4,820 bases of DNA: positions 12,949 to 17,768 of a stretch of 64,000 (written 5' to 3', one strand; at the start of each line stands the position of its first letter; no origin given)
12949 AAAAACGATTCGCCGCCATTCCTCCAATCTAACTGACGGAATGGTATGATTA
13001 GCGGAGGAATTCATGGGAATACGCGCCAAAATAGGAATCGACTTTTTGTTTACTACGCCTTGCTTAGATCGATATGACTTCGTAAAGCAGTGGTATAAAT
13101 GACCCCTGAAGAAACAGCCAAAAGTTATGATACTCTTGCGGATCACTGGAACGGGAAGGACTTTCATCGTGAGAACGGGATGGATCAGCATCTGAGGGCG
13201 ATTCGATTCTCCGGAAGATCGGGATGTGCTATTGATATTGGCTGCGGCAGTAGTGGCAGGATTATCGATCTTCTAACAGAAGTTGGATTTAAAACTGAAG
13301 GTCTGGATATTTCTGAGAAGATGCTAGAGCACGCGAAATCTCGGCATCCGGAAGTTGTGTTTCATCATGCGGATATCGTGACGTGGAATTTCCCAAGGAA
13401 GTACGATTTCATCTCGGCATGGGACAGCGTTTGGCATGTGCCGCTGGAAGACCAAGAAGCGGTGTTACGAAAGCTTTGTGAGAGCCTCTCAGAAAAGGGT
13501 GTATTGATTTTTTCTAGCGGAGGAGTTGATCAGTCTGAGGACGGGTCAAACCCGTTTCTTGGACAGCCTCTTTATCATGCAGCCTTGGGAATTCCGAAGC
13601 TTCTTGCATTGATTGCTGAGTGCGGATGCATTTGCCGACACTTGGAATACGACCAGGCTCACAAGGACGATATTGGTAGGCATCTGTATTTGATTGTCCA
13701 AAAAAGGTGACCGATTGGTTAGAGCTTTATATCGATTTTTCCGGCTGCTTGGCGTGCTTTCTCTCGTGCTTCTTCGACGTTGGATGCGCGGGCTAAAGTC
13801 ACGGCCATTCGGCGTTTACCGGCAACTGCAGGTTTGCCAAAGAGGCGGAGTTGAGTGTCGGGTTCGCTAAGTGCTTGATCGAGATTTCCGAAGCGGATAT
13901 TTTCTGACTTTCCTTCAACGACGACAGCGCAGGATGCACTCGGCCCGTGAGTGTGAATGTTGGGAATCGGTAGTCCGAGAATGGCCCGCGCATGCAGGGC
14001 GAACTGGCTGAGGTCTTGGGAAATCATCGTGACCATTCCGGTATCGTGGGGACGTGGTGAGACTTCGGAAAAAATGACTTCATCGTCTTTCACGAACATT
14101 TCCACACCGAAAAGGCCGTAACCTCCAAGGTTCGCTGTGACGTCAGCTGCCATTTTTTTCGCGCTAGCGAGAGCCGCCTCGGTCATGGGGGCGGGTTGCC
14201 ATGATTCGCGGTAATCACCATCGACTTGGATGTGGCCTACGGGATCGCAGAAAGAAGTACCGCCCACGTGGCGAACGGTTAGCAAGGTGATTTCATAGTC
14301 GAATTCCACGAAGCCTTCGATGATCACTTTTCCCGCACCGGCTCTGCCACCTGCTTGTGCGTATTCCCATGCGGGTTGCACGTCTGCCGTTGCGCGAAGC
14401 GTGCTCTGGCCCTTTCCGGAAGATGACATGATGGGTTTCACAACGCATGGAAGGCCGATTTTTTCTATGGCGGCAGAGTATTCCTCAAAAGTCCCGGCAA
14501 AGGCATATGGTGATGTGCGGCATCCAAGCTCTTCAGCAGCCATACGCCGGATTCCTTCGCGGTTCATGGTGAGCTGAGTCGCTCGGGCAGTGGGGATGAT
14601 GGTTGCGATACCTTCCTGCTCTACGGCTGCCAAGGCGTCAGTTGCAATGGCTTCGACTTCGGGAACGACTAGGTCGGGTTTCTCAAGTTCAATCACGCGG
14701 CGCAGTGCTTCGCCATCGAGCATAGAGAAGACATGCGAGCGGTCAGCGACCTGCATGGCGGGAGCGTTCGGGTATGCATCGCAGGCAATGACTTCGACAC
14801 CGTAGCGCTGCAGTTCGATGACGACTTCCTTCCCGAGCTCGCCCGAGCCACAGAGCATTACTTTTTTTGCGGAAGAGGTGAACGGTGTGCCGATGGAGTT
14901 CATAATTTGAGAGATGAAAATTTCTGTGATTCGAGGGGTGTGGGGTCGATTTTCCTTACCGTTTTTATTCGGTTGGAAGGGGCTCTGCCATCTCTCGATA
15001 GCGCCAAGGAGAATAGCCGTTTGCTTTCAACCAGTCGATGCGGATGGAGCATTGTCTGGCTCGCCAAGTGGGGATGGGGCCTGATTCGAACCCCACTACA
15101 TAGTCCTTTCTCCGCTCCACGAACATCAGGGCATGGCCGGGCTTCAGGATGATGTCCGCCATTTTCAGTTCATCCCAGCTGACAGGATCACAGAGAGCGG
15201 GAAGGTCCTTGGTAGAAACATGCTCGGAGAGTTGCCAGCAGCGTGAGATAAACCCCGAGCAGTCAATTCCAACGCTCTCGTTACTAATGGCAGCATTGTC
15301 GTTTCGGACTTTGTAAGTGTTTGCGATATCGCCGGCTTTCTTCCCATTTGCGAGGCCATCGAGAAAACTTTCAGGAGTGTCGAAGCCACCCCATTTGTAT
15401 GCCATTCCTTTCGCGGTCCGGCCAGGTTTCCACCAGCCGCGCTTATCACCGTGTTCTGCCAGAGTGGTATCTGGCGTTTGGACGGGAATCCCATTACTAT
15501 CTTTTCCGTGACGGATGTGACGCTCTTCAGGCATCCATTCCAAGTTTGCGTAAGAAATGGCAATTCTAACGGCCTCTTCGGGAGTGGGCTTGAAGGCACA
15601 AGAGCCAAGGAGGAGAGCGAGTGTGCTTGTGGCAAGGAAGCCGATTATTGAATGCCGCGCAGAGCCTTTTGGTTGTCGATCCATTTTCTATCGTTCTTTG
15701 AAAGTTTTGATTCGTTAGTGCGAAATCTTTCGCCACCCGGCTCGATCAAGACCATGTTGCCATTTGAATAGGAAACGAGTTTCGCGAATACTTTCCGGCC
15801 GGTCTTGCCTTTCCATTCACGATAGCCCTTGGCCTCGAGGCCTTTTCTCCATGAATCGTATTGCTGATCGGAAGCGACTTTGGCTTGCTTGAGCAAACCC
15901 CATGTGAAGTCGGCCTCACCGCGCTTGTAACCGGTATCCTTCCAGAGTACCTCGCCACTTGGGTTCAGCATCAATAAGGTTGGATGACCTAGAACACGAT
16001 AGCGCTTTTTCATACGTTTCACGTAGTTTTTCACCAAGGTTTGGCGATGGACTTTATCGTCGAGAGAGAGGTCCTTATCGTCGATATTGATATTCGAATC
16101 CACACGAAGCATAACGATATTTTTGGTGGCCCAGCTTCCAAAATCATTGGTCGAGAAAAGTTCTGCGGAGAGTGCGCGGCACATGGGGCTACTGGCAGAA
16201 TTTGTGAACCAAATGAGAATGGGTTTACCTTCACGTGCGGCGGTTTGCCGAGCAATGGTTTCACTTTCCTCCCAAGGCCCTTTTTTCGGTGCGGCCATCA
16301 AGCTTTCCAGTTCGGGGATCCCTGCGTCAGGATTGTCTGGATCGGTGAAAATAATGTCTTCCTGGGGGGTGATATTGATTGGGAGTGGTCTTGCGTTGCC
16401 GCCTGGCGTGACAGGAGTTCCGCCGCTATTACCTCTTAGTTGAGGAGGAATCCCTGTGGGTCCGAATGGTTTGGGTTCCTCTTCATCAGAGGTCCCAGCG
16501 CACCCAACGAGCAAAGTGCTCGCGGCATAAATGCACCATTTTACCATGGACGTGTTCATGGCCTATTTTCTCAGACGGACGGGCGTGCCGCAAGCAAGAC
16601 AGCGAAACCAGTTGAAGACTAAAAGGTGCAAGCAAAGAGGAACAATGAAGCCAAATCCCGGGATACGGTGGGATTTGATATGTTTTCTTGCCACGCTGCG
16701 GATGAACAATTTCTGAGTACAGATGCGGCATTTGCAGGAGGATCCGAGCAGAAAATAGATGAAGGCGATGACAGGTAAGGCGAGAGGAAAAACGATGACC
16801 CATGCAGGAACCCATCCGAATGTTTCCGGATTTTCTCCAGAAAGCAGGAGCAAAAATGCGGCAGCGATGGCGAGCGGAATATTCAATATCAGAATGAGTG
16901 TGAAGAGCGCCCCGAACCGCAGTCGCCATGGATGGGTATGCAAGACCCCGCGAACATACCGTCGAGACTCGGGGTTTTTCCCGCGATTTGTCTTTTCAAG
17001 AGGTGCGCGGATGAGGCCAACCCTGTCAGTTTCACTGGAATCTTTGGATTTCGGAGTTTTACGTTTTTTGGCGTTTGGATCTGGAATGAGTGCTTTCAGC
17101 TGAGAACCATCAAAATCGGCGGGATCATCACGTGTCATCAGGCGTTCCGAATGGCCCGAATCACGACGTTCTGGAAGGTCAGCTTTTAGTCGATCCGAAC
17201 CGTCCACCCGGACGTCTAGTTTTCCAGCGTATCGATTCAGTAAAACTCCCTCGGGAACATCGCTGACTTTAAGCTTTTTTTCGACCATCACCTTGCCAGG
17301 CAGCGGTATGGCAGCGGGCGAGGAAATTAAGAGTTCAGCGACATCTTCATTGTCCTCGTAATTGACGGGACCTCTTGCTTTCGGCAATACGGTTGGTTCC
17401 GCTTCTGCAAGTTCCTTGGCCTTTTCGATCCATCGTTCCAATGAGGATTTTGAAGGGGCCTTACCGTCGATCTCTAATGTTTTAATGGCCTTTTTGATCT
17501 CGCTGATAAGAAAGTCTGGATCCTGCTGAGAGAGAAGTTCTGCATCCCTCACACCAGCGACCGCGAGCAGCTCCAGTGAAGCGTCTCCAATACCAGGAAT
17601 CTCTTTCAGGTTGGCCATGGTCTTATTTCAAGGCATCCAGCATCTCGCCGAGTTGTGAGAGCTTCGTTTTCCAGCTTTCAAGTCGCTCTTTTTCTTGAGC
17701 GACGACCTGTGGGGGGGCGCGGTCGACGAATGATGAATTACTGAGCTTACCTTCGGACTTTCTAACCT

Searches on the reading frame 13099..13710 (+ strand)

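Call 41: search_protein_families(library=pfam, proteins=[window:13099-13710:+], max_evalue=0.00001)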
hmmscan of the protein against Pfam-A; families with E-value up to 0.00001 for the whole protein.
window:13099-13710:+ (203 aa): 5 families
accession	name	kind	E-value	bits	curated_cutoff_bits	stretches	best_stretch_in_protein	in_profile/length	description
PF13649.12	Methyltransf_25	-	3.1e-14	53.9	27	1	45-134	2-97/97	Methyltransferase domain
PF13489.12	Methyltransf_23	-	5.3e-14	52.7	27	1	37-143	19-121/164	Methyltransferase domain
PF08241.18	Methyltransf_11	-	3.5e-12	47.2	21.2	1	45-138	1-95/95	Methyltransferase domain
PF13847.12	Methyltransf_31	-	5.4e-10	39.6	27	1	45-142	8-113/145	Methyltransferase domain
PF08242.18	Methyltransf_12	-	1.4e-09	39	30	1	45-136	1-98/98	Methyltransferase domain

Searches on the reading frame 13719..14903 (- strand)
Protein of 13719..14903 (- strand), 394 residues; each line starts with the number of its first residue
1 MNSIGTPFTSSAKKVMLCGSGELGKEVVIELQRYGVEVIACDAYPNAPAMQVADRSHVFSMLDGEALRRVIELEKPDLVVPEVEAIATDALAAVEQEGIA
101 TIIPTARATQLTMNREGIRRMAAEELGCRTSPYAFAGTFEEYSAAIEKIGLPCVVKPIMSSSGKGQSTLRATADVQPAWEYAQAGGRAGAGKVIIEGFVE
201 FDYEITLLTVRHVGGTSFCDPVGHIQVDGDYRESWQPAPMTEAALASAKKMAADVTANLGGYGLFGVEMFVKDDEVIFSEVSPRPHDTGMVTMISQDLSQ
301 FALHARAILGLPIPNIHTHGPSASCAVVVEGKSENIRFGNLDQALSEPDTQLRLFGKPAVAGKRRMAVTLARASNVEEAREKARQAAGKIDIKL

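Call 41: search_protein_families(library=pfam, proteins=[window:13719-14903:-], max_evalue=0.00001)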
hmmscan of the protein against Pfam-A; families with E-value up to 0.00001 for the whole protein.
window:13719-14903:- (394 aa): 4 families
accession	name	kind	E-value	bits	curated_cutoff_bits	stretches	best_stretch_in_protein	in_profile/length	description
PF02222.28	ATP-grasp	-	4.4e-59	199.6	27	1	122-301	2-179/179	ATP-grasp domain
PF21244.3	PurT_C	-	4.3e-26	90.7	26.7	1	322-390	1-68/68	PurT, C-terminal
PF22660.2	RS_preATP-grasp-like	-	1.4e-09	38.6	27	1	13-110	2-95/98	Ribonucleotide synthetase preATP-grasp domain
PF07478.18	Dala_Dala_lig_C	-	7.3e-07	29.3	24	1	143-286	29-177/204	D-ala D-ala ligase C-terminus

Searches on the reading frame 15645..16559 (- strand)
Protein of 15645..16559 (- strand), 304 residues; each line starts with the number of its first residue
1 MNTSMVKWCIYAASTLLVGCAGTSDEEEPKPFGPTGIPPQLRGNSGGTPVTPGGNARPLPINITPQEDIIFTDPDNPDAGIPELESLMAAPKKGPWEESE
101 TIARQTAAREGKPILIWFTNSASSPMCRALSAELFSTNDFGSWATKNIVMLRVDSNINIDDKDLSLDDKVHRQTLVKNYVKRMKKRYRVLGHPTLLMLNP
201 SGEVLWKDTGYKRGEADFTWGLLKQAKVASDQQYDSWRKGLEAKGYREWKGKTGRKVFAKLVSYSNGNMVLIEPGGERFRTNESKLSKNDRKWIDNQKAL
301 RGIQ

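Call 42: search_protein_families(library=pfam, proteins=[window:15645-16559:-], max_evalue=0.00001)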
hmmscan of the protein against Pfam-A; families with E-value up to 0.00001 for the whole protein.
window:15645-16559:- (304 aa): 1 family
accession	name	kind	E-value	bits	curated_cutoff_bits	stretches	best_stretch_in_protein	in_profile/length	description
PF13098.12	Thioredoxin_2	-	3.7e-07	30.9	27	1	107-213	1-96/104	Thioredoxin-like domain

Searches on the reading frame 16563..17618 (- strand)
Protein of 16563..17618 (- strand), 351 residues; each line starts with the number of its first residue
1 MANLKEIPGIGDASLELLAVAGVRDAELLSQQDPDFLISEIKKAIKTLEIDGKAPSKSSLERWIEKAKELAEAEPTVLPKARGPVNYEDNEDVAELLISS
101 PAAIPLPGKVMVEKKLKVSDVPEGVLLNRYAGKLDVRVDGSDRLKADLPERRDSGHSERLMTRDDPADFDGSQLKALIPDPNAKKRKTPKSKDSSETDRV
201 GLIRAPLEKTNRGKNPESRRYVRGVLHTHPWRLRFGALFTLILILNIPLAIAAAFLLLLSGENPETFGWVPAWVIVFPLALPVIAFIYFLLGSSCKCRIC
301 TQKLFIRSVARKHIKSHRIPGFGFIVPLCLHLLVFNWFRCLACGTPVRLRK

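Call 42: search_protein_families(library=pfam, proteins=[window:16563-17618:-], max_evalue=0.00001)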
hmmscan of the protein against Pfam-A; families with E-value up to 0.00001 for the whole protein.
window:16563-17618:- (351 aa): 1 family
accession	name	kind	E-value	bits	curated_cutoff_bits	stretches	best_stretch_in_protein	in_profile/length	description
PF14229.12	DUF4332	-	4.6e-08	33.7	23.2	1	1-70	52-122/122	Domain of unknown function (DUF4332)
